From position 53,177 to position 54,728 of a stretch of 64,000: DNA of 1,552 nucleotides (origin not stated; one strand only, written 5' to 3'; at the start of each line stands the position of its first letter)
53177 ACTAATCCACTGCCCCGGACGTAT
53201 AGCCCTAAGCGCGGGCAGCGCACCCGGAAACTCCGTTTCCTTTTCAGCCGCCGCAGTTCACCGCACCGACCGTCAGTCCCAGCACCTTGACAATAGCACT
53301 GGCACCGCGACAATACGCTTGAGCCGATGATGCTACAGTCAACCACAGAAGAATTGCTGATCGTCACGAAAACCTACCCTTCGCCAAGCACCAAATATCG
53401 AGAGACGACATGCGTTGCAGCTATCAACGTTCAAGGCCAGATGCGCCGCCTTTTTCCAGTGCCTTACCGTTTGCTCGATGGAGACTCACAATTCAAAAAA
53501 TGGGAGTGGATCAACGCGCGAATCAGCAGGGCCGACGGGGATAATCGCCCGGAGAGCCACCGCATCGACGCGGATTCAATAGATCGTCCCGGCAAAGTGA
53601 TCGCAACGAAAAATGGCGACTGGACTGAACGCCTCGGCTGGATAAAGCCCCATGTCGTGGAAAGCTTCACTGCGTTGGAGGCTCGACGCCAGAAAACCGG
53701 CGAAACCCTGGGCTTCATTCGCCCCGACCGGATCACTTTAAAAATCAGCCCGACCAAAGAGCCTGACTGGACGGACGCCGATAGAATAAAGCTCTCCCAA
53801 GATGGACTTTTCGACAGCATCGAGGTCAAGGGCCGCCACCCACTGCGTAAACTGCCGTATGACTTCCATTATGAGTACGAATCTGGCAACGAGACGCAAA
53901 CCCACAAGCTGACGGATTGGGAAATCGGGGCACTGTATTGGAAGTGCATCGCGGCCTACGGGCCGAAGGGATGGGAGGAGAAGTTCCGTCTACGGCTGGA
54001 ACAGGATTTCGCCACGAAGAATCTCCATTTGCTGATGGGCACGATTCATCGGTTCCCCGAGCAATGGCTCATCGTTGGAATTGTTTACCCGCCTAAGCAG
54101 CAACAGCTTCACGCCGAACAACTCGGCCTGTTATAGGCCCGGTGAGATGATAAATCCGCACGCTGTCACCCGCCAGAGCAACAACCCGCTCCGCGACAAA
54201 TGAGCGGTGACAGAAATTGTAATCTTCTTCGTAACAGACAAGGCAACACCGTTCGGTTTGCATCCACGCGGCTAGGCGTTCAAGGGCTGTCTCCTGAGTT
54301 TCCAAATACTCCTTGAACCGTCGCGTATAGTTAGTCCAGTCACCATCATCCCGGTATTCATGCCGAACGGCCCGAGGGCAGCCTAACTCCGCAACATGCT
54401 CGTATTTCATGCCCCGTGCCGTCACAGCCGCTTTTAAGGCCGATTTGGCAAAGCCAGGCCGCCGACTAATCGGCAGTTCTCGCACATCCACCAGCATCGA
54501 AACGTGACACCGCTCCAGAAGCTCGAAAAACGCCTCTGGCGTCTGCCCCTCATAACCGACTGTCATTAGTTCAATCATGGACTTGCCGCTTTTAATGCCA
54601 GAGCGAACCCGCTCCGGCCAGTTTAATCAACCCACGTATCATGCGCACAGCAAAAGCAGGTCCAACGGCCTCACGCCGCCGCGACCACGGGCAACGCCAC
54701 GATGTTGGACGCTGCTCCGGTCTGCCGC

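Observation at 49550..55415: Decayed, serially accreted island anchored at the 3' end of ssrA, full of orphan genes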

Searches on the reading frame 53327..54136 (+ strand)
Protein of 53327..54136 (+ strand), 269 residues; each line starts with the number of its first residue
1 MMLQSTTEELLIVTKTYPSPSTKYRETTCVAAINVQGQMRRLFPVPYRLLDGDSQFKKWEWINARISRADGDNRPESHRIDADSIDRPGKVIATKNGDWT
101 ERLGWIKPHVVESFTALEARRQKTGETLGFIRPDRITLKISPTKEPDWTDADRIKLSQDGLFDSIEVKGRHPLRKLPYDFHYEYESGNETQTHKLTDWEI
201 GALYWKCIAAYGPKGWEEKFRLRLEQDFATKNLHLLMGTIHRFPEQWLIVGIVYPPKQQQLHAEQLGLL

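Call 8: search_protein_families(library=pfam, max_evalue=1, proteins=[window:53327-54136:+])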
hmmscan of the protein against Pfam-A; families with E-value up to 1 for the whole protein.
window:53327-54136:+ (269 aa): 0 families

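Call 10: search_protein_families(library=phrogs, max_evalue=0.01, proteins=[window:53327-54136:+])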
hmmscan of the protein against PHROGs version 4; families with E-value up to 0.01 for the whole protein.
window:53327-54136:+ (269 aa): 1 family
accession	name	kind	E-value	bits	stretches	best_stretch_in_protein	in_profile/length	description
phrog_25907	-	unknown function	2.6e-37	129.5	1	6-261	9-272/279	-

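Call 25: search_protein_families(library=padloc, max_evalue=0.01, proteins=[window:53327-54136:+])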
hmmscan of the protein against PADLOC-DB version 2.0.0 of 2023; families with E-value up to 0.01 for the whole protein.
window:53327-54136:+ (269 aa): 3 families
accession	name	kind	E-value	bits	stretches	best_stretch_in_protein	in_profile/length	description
PDLC04508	PDC-M19B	-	7.1e-56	187.6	1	8-262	4-267/269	-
PDLC04506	PDC-M19B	-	3.4e-30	103.3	1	7-204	9-236/236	-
PDLC04507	PDC-M19B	-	5.4e-24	83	1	4-260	2-244/252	-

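Call 26: search_protein_families(library=ncbifam, max_evalue=0.01, proteins=[window:53327-54136:+])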
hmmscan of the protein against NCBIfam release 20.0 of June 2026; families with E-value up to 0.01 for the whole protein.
window:53327-54136:+ (269 aa): 0 families

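Call 49: search_solved_structures(query=window:53327-54136:+, max_evalue=1)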
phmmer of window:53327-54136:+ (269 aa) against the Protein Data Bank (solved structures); distinct sequences matched with E-value up to 1: 6.
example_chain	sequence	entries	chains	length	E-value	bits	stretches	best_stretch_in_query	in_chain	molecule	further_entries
2p6r_A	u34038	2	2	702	0.1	15.3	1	40-107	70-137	afUHEL308 HELICASE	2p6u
9b15_A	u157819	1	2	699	0.1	15.2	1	40-107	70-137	ATP-dependent DNA helicase Hel308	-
6p1f_A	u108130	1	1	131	0.39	13.3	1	62-113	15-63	Copper chaperone PCu(A)C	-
6p1g_A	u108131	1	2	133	0.4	13.3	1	62-113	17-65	Copper chaperone PCu(A)C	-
7ouj_AAA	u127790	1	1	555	0.66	12.6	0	59-109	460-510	RubL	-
7miz_a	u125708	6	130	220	0.93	12.1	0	13-68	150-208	PDI family protein | TRXL1, TGME49_232410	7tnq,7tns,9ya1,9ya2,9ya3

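Call 61: find_homologous_proteins(query=window:53327-54136:+, max_evalue=0.00001)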
Query window:53327-54136:+ (269 aa): 1408 proteins with E <= 0.00001 among 1672 candidates; the best 120 are listed.
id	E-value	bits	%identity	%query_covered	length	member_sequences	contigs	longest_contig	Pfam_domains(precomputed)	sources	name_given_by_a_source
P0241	1.8e-184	630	100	100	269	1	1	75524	-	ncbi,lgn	-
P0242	1.4e-129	449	72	99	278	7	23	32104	-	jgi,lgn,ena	jgi:hypothetical protein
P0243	1.1e-128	447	72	99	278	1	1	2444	-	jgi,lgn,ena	-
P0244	8.5e-128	444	70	99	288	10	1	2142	-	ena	-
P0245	2.4e-127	442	71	99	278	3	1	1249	-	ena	-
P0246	4.2e-126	438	70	99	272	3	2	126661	-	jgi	jgi:hypothetical protein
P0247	4.6e-126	438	70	99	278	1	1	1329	-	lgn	-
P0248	5.0e-126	438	71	99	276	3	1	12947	-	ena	-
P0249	1.0e-125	437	71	99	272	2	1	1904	-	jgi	jgi:hypothetical protein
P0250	2.5e-125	436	67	100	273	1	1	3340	-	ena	-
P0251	2.6e-125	436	71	99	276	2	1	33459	-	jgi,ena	-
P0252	3.9e-125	435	70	97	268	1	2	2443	-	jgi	jgi:hypothetical protein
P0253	4.3e-125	435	69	99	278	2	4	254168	-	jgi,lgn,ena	jgi:hypothetical protein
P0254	7.2e-125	434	69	99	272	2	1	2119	-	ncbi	-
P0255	7.5e-125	434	69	99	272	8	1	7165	-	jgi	-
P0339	5.0e-100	353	59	97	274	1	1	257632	-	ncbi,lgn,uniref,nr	ncbi:hypothetical protein ADN00_18755 [Ornatilinea apprima]|uniref:Uncharacterized protein n=1 Tax=O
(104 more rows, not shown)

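Call 62: find_encoding_contigs(protein=P0241, flank=2000, max_places=2)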
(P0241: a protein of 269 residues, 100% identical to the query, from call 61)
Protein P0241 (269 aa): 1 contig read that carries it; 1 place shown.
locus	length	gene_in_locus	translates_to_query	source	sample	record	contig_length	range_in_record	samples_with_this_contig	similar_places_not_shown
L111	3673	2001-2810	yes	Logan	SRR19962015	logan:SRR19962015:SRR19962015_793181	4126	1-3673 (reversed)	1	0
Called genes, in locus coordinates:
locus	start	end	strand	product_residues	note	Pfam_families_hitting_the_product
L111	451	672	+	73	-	-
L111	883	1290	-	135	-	-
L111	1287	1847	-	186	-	-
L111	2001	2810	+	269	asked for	-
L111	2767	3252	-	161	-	PF04343:DUF488, PF22751:DUF488-N3a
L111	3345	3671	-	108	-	?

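Call 63: find_encoding_contigs(protein=P0339, flank=6000, max_places=1)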
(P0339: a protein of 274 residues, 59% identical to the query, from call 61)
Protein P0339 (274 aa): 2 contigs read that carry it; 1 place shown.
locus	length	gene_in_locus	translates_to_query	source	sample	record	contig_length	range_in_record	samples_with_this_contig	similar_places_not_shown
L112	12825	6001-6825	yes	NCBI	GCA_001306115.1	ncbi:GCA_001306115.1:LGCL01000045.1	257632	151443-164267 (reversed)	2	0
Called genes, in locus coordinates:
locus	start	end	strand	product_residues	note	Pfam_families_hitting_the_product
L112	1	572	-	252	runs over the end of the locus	-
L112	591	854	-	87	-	-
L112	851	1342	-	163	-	-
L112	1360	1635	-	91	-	-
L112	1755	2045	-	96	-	-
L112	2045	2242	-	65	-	-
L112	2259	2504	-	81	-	PF01807:Zn_ribbon_DnaG (weak)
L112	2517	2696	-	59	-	-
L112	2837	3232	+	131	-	PF13443:HTH_26 (weak), PF01381:HTH_3 (weak)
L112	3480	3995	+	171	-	PF27111:Rv1352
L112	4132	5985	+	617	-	PF01555:N6_N4_Mtase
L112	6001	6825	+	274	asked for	-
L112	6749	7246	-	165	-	PF04343:DUF488, PF22751:DUF488-N3a (weak)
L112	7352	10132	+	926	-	PF04851:ResIII, PF00270:DEAD, PF19778:RE_endonuc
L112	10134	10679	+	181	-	-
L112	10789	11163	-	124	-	-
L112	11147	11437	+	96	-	PF01909:NTP_transf_2, PF18765:Polbeta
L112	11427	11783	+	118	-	PF01934:HepT-like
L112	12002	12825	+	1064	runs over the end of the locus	-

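Call 64: find_encoding_contigs(protein=P0253, flank=6000, max_places=2)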
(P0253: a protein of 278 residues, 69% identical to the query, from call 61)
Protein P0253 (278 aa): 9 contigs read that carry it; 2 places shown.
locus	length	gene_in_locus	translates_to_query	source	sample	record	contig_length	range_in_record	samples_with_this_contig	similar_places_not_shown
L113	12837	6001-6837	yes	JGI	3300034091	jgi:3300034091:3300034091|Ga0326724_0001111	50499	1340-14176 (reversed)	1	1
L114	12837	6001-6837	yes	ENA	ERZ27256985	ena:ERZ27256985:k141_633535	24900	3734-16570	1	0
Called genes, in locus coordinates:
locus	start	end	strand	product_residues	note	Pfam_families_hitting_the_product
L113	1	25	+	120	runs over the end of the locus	PF27746:Small_heat_shock_put (weak), PF00011:HSP20, PF17886:ArsA_HSP20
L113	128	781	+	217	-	-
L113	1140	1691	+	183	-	PF04542:Sigma70_r2, PF08281:Sigma70_r4_2, PF04545:Sigma70_r4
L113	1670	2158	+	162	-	-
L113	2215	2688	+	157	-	PF00359:PTS_EIIA_2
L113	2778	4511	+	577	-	PF03485:Arg_tRNA_synt_N, PF00750:tRNA-synt_1d, PF05746:DALR_1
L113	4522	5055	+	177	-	PF20598:DUF6795 (weak)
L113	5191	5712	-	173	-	PF00403:HMA (faint)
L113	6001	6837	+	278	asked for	-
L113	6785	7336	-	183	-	PF04343:DUF488, PF22752:DUF488-N3i (faint), PF22751:DUF488-N3a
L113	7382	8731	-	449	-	PF16868:NMT1_3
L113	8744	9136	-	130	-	PF00507:Oxidored_q4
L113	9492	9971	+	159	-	-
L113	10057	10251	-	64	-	-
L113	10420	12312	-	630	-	PF03629:SASA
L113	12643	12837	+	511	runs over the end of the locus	?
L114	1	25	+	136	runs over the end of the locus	PF27746:Small_heat_shock_put (faint), PF00011:HSP20, PF17886:ArsA_HSP20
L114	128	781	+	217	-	-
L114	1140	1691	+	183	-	PF04542:Sigma70_r2, PF08281:Sigma70_r4_2, PF04545:Sigma70_r4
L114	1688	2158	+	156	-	-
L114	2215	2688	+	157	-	PF00359:PTS_EIIA_2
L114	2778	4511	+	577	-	PF03485:Arg_tRNA_synt_N, PF00750:tRNA-synt_1d, PF05746:DALR_1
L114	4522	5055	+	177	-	PF20598:DUF6795 (weak)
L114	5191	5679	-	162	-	PF00403:HMA (faint)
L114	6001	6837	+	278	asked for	-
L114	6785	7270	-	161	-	PF04343:DUF488, PF22752:DUF488-N3i (faint), PF22751:DUF488-N3a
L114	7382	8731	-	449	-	PF16868:NMT1_3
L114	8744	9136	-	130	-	PF00507:Oxidored_q4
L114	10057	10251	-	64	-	-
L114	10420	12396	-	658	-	PF03629:SASA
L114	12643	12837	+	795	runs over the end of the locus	PF00072:Response_reg, PF01590:GAF, PF13185:GAF_2, PF13492:GAF_3, PF00512:HisKA, PF02518:HATPase_c, PF00072:Response_reg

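Call 71: predict_structure(alignment_id=A4)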
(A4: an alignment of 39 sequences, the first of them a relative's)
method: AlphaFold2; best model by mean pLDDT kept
length: 269 residues; sequences in the alignment: 39
mean_pLDDT: 87.6   pTM: 0.86
mean pLDDT of the five models: 87.6, 86.8, 86.2, 85.8, 85.3
residues with pLDDT >= 90: 166; 70-90: 70; 50-70: 29; < 50: 4
segments of 3 or more residues with pLDDT < 50: none
pLDDT, mean of each block of 10 residues (from residue 1): 88 85 60 97 85 89 95 92 94 85 96 97 97 97 88 75 66 84 96 94 95 97 91 93 87 86 52
secondary structure, 60 per line:
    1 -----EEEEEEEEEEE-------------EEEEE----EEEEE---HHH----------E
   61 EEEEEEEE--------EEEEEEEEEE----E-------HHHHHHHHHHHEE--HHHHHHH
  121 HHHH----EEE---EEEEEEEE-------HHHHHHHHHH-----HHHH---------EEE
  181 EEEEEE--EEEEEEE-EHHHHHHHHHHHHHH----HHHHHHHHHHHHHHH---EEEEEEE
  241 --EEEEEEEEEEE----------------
elements in order: E6-16 E30-34 E39-43 E60-68 E77-86 H99-109 H114-124 E129-131 E135-142 H150-159 H165-168 E178-186 E189-195 H198-211 H216-230 E234-240 E243-253

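Call 74: fold_search(model_id=the predicted structure, library=pdb)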
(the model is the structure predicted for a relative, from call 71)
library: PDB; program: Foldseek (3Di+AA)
matches with E <= 10: 748; with E <= 0.001: 4
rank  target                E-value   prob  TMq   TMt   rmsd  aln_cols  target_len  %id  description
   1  7yny_C                1.3e-04  0.90  0.22  0.18  22.4       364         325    9  Crystal structure of baculovirus LEF-3 from Helicoverpa armigera nucleopolyhedrovirus (released 2023-01-25)
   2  7ypo_A                4.0e-04  1.00  0.35  0.30   9.4       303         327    9  Cryo-EM structure of baculovirus LEF-3 in complex with ssDNA (released 2023-01-25)
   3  7yny_A                4.8e-04  0.99  0.34  0.29  10.5       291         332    8  Crystal structure of baculovirus LEF-3 from Helicoverpa armigera nucleopolyhedrovirus (released 2023-01-25)
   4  9pd4_N                5.4e-04  0.96  0.29  0.20  17.6       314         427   12  NER dual incision complex - DuIM (released 2026-02-18)
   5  4jbj_B                1.1e-03  1.00  0.32  0.42   8.4       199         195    7  Structural mimicry for functional antagonism (released 2013-06-26)
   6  8i6k_A                1.7e-03  1.00  0.36  0.49   8.5       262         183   10  Structure of hMNDA HIN with dsDNA (released 2023-07-19)
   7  4jbj_A                1.8e-03  1.00  0.32  0.41   8.5       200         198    7  Structural mimicry for functional antagonism (released 2013-06-26)
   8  4l5q                  2.1e-03  1.00  0.32  0.41   8.4       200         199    6  Crystal structure of p202 HIN1 (released 2013-07-31)
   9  8oej_D                2.3e-03  0.66  0.23  0.22  18.2       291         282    8  Extended RPA-DNA nucleoprotein filament (released 2023-05-10)
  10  8oej_A                2.3e-03  0.66  0.23  0.22  16.6       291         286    8  Extended RPA-DNA nucleoprotein filament (released 2023-05-10)
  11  7yny_H                2.3e-03  0.57  0.21  0.18  22.4       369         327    9  Crystal structure of baculovirus LEF-3 from Helicoverpa armigera nucleopolyhedrovirus (released 2023-01-25)
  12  4lnq_B                2.4e-03  0.99  0.35  0.45  10.0       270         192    7  Crystal structure of Ifi202 HINa domain in complex with 20bp dsDNA (released 2014-01-08)
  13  6oe9                  2.4e-03  0.99  0.35  0.43   8.2       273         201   10  Crystal structure of p204 HIN1 domain (released 2019-07-10)
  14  8aaj_A                2.5e-03  0.63  0.24  0.20  12.8       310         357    9  Crystal structure of the Pyrococcus abyssi RPA (apo form) (released 2023-05-03)
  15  4jbk_D                3.0e-03  1.00  0.32  0.43   8.4       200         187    7  Molecular basis for abrogation of activation of pro-inflammatory cytokines (released 2013-06-26)
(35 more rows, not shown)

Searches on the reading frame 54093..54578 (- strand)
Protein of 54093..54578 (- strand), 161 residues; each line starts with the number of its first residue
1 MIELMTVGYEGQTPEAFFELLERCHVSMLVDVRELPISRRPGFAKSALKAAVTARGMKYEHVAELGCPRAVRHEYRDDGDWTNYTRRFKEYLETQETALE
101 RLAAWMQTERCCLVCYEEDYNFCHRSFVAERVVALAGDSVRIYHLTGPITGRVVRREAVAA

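Call 8: search_protein_families(library=pfam, max_evalue=1, proteins=[window:54093-54578:-])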
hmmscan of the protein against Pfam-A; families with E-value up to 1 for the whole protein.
window:54093-54578:- (161 aa): 3 families
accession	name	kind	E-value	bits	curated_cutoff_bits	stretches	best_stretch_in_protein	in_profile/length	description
PF04343.18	DUF488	-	5.1e-29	101.8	22.2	1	15-131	3-120/121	Domain of unknown function DUF488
PF22751.1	DUF488-N3a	-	1.5e-12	48.3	27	1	50-130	21-112/118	Active DUF488-N3 subclade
PF22752.1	DUF488-N3i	-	0.021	15.8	27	1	69-130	47-109/131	Inactive DUF488-N3 subclade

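Call 10: search_protein_families(library=phrogs, max_evalue=0.01, proteins=[window:54093-54578:-])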
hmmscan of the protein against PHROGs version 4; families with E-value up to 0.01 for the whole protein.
window:54093-54578:- (161 aa): 2 families
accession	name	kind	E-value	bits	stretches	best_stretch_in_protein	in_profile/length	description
phrog_14939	-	unknown function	1.7e-14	54.8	1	4-136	167-301/313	-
phrog_2450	-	unknown function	2.5e-11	44.7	1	59-139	70-156/346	-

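Call 25: search_protein_families(library=padloc, max_evalue=0.01, proteins=[window:54093-54578:-])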
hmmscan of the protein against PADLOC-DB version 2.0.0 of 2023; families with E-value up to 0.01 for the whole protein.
window:54093-54578:- (161 aa): 4 families
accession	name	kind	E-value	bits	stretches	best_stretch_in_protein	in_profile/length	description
PDLC04505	PDC-M19A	-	7.9e-35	118.7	1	3-144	150-293/294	-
PDLC04504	PDC-M19A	-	4e-22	76.7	1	4-145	91-234/234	-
PDLC04658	PDC-M45C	-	1.4e-20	71.6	1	3-144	2-143/145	-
PDLC04657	PDC-M45B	-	7.4e-19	66.1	1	3-146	5-144/204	-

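Call 26: search_protein_families(library=ncbifam, max_evalue=0.01, proteins=[window:54093-54578:-])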
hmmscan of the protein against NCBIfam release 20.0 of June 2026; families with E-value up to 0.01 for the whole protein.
window:54093-54578:- (161 aa): 0 families

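Call 50: search_solved_structures(query=window:54093-54578:-, max_evalue=0.1)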
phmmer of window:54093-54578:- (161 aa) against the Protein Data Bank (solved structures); distinct sequences matched with E-value up to 0.1: 0.

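Call 78: predict_structure(protein=window:54093-54578:-)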
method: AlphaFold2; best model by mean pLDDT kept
length: 161 residues; sequences in the alignment: 1
mean_pLDDT: 46.2   pTM: 0.44
mean pLDDT of the five models: 46.2, 36.6, 36.5, 31.4, 30.4
residues with pLDDT >= 90: 0; 70-90: 2; 50-70: 57; < 50: 102
segments of 3 or more residues with pLDDT < 50: 1-12, 24-79, 81-85, 118-125, 144-161
pLDDT, mean of each block of 10 residues (from residue 1): 33 50 47 32 43 45 38 40 50 61 63 50 51 65 45 28 31
secondary structure, 60 per line:
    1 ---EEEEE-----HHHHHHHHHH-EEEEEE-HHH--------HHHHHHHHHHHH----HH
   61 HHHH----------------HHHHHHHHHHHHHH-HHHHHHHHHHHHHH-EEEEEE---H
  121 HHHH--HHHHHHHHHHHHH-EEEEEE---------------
elements in order: E4-8 H14-23 E25-30 H43-54 H59-64 H81-94 H96-109 E111-116 H120-124 H127-139 E141-146
